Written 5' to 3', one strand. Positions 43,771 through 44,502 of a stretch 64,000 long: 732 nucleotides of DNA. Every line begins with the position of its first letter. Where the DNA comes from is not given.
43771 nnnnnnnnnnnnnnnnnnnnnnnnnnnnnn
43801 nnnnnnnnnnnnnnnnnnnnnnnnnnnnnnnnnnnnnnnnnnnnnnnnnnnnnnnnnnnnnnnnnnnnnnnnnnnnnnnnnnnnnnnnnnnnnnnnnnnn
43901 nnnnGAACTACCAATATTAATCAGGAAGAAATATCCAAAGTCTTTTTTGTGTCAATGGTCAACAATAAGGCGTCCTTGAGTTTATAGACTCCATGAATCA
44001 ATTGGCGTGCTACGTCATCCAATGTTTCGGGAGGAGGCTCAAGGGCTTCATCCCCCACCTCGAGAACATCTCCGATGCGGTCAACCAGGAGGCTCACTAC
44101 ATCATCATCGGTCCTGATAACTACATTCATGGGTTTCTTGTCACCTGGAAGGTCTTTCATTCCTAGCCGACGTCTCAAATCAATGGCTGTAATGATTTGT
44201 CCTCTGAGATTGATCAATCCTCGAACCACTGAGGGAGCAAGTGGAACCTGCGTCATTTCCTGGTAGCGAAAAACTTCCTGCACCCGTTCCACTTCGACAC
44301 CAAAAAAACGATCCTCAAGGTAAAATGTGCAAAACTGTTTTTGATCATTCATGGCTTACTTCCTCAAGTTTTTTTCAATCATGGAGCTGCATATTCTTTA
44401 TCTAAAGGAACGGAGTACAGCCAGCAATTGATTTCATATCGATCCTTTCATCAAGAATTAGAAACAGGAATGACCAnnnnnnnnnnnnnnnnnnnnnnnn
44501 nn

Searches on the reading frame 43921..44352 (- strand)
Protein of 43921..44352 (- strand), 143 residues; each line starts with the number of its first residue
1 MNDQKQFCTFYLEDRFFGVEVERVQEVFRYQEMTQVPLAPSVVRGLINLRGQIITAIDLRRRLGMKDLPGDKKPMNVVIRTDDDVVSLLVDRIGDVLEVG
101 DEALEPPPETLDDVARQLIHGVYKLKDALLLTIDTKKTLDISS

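Call 3: search_protein_families(library=pfam, proteins=[window:43921-44352:-], max_evalue=0.1)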
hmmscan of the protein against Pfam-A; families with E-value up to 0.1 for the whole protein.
window:43921-44352:- (143 aa): 1 family
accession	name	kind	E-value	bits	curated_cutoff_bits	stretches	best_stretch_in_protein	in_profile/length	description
PF01584.24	CheW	-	3.9e-30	104.7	23.5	1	6-140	1-135/138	CheW-like domain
